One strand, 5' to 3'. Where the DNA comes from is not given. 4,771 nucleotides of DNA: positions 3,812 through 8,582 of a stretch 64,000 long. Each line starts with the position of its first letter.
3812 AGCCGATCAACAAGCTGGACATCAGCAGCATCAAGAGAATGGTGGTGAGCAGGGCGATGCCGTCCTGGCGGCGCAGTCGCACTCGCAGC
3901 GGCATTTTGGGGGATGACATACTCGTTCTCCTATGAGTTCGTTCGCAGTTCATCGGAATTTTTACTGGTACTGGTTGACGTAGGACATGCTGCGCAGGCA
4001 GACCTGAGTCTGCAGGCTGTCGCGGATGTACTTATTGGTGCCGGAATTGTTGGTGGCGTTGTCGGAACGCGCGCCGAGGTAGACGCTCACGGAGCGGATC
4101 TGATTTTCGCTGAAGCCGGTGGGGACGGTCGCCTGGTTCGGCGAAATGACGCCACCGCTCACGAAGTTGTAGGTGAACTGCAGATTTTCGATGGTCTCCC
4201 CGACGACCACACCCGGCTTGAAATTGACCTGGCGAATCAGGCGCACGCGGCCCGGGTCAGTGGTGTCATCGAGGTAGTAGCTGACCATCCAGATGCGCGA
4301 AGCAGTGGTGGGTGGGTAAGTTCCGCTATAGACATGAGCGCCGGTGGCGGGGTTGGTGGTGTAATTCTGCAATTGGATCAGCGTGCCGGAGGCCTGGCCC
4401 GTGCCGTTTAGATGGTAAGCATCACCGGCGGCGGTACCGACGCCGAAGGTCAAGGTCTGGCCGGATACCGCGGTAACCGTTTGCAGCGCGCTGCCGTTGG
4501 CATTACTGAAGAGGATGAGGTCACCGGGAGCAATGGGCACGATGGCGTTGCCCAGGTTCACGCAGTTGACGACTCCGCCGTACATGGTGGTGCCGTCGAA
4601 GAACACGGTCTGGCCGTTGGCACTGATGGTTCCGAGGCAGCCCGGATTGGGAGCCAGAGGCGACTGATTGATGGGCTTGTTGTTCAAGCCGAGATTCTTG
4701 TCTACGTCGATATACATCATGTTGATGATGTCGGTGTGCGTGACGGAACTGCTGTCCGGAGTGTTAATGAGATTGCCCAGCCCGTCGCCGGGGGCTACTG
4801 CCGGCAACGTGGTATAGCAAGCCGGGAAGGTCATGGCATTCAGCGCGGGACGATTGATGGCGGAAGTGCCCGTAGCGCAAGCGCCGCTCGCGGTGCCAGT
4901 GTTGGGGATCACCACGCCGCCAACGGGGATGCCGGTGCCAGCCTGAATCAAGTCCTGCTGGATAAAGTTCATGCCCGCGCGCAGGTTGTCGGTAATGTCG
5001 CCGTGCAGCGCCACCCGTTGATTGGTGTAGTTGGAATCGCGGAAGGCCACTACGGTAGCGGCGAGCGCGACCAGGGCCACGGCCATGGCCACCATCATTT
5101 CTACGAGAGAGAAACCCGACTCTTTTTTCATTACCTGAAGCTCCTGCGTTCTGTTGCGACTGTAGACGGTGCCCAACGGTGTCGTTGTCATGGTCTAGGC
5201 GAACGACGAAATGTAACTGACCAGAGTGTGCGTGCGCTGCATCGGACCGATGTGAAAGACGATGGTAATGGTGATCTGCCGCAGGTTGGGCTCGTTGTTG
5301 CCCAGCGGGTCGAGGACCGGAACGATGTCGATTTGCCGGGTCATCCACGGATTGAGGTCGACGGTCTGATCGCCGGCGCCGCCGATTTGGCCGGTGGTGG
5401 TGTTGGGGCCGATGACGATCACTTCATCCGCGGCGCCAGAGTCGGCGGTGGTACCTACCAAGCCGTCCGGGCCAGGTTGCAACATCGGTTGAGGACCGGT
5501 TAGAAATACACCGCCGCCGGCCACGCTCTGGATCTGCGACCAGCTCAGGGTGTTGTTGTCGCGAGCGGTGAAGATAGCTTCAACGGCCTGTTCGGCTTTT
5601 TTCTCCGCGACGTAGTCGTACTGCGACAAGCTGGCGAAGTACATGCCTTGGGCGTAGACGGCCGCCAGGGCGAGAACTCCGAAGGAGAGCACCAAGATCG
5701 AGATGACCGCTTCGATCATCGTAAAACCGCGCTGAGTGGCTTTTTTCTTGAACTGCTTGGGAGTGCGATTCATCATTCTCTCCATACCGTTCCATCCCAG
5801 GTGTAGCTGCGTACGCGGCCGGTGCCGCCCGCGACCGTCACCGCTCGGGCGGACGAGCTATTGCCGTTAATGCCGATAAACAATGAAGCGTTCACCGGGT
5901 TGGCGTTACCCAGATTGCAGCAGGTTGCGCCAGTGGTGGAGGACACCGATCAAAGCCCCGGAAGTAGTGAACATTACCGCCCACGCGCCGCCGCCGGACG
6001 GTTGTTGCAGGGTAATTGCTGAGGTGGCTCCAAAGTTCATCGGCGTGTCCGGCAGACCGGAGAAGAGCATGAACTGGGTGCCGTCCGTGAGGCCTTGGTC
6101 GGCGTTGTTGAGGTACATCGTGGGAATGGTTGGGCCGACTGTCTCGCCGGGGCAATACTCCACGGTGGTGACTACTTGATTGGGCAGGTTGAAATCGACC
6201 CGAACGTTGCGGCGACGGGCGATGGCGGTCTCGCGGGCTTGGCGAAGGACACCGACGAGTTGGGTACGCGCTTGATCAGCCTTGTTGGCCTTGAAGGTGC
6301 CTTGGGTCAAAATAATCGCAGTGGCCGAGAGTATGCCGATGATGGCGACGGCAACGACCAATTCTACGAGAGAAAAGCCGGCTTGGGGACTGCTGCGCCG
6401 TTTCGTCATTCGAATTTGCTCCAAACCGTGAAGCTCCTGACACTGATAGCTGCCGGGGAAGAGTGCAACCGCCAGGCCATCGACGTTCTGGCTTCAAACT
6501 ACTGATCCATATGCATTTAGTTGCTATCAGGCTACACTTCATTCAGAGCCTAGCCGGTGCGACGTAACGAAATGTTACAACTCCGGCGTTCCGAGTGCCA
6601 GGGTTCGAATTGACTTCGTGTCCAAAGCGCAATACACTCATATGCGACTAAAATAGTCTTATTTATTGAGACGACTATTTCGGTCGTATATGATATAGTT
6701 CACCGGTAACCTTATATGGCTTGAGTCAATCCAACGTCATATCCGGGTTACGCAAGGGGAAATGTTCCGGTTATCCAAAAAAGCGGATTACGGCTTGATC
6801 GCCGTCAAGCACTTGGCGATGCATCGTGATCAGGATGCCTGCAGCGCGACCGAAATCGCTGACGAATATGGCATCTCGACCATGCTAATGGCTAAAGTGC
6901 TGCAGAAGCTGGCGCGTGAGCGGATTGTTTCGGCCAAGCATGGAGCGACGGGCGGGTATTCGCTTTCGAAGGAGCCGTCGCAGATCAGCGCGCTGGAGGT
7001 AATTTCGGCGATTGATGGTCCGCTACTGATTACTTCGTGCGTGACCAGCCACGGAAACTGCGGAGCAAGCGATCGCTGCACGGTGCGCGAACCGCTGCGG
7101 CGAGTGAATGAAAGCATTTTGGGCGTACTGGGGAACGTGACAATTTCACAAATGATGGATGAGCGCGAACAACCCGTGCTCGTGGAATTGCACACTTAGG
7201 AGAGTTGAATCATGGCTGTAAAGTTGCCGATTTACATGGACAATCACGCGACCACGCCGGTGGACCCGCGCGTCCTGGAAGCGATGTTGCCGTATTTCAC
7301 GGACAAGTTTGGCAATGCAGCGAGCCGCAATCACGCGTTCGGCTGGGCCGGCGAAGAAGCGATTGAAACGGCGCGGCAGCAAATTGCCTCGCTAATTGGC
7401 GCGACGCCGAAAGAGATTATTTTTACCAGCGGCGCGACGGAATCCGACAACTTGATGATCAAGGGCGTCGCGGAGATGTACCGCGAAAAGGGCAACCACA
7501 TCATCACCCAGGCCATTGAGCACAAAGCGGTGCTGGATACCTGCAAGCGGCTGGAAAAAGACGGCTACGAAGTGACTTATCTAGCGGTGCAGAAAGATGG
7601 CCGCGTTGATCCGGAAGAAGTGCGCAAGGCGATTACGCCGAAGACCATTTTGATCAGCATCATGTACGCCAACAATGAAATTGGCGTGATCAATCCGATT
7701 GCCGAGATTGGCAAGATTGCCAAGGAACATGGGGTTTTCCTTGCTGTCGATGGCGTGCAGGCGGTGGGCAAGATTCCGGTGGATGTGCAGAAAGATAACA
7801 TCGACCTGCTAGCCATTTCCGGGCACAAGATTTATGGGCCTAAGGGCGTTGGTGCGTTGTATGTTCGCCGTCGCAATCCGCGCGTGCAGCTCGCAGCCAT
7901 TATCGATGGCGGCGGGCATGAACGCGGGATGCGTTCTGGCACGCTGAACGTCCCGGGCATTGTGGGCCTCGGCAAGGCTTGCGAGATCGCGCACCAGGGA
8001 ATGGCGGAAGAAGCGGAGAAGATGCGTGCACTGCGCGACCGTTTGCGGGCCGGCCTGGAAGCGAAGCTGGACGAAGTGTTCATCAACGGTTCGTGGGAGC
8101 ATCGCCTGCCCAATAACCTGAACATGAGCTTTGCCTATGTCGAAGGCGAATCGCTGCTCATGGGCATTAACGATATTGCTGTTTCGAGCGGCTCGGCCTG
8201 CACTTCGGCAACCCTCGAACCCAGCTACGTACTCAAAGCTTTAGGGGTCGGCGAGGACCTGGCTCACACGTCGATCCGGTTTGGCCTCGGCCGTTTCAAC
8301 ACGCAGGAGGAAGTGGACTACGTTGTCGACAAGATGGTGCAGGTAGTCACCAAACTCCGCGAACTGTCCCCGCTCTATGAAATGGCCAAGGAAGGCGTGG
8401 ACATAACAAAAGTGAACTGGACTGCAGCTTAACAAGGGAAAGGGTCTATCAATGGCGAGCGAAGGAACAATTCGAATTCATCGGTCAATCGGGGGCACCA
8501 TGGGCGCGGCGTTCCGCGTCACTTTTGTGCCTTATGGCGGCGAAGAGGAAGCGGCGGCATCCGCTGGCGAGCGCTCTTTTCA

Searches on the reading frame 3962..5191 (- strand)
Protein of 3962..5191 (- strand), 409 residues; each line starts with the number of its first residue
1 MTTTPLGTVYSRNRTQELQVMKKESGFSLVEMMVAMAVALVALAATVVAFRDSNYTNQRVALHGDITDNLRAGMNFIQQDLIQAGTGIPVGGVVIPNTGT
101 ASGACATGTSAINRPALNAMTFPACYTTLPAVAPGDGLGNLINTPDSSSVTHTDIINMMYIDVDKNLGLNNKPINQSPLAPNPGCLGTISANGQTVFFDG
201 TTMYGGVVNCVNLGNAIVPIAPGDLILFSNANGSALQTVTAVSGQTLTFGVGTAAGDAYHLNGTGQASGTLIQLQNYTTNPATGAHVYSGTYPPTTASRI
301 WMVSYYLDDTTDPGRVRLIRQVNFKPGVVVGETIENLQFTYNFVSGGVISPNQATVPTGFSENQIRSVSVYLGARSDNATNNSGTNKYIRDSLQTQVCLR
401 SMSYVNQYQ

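Call 57: search_protein_families(library=pfam, proteins=[window:3962-5191:-], max_evalue=0.00001)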
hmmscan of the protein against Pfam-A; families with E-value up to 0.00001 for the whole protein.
window:3962-5191:- (409 aa): 1 family
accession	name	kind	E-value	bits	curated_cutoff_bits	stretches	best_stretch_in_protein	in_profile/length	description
PF07963.17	N_methyl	-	1.6e-07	31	21.2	1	21-46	1-26/27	Prokaryotic N-terminal methylation motif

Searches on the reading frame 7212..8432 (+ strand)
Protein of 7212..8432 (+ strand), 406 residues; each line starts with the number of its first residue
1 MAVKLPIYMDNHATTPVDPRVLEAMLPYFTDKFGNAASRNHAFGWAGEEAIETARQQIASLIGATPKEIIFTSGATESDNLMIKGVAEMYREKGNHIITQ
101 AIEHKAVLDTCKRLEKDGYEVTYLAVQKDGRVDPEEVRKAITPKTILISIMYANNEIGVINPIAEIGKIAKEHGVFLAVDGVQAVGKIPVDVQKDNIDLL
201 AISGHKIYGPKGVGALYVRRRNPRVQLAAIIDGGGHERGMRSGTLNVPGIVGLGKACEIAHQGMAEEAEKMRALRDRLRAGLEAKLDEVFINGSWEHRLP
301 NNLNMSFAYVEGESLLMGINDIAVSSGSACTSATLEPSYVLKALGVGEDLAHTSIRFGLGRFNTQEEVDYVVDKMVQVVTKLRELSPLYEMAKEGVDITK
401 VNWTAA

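Call 57: search_protein_families(library=pfam, proteins=[window:7212-8432:+], max_evalue=0.00001)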
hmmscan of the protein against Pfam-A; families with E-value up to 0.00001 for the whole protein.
window:7212-8432:+ (406 aa): 4 families
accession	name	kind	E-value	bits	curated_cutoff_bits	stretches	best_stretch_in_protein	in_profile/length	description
PF00266.25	Aminotran_5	-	1.1e-89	301.5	21.5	1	7-371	1-371/371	Aminotransferase class-V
PF01041.23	DegT_DnrJ_EryC1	-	2.1e-08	34.2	19.8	1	69-186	42-151/360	DegT/DnrJ/EryC1/StrS aminotransferase family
PF00155.27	Aminotran_1_2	-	5.5e-08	32.8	19.7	1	51-285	44-293/361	Aminotransferase class I and II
PF01212.27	Beta_elim_lyase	-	2.8e-06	27.3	27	1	46-230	29-215/288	Beta-eliminating lyase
